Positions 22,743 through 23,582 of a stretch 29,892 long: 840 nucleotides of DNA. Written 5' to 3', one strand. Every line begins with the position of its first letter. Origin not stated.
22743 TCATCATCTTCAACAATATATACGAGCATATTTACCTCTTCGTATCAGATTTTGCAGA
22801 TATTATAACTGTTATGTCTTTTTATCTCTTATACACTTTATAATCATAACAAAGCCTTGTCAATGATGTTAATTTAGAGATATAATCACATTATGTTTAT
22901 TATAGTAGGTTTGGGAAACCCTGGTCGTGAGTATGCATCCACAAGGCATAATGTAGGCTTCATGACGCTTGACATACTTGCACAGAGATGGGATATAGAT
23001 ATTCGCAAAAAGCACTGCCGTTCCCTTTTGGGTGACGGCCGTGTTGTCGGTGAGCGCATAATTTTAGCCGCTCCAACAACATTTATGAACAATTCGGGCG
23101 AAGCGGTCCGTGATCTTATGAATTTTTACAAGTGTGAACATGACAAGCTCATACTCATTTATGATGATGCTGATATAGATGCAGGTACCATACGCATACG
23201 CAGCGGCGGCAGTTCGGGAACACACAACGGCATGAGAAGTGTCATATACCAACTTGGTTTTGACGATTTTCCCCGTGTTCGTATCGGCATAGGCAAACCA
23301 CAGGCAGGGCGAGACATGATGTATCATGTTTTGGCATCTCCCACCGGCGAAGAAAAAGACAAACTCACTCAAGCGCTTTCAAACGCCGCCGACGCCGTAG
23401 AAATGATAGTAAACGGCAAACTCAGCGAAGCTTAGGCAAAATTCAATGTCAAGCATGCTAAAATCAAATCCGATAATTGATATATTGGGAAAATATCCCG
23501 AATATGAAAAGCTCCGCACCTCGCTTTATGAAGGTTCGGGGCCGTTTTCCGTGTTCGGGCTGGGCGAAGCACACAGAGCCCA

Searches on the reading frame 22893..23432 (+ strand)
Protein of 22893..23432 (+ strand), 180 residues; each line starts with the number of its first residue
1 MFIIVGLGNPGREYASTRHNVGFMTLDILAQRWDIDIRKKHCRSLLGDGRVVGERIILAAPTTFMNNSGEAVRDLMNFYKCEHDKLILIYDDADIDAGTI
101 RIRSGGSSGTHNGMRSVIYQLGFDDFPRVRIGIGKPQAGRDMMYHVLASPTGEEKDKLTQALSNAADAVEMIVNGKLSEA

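Call 38: find_encoding_contigs(protein=window:22893-23432:+, flank=1000, max_places=10)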
Protein window:22893-23432:+ (180 aa): no gene with exactly this product is on record in the collection.
